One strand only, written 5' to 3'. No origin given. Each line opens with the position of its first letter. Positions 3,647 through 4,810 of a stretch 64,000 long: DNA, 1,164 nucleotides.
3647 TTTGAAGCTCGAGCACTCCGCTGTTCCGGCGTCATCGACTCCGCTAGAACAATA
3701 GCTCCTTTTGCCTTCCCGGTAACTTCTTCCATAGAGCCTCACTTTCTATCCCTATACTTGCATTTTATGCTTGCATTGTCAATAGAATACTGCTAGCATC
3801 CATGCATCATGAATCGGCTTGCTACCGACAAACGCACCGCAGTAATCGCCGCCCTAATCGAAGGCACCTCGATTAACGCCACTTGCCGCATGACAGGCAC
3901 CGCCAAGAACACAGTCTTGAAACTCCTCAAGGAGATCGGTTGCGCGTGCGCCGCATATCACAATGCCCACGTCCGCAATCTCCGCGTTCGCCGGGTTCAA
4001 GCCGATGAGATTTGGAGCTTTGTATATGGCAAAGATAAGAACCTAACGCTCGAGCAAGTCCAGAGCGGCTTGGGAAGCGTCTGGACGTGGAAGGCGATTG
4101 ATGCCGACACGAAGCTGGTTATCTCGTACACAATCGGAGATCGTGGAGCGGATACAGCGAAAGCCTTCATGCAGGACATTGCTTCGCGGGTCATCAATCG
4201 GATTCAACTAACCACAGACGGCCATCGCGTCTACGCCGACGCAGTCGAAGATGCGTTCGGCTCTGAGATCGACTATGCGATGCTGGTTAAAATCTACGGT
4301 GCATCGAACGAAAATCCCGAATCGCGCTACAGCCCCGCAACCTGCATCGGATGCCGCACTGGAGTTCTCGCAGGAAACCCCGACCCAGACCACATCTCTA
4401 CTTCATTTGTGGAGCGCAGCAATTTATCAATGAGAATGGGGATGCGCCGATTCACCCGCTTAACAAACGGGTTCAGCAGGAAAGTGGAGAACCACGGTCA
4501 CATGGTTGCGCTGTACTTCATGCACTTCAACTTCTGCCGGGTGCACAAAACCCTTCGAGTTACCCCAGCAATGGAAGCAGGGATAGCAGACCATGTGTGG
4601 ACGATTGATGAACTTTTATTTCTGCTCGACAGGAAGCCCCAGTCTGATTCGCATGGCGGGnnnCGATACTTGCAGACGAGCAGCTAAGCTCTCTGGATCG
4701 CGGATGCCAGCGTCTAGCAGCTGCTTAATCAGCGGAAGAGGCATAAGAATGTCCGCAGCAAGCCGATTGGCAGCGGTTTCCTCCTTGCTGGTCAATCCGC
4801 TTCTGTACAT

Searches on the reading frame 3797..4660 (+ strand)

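Call 50: search_protein_families(library=pfam, max_evalue=0.001, proteins=[window:3797-4660:+])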
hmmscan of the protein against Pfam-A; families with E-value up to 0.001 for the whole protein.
seq(288 aa): 2 families
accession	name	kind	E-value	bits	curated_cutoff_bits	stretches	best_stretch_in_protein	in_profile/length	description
PF03400.19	DDE_Tnp_IS1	-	1.3e-09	38.9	24.1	0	201-242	85-126/131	IS1 transposase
PF13610.12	DDE_Tnp_IS240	-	3.1e-05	24.6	27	1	96-166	19-90/139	DDE domain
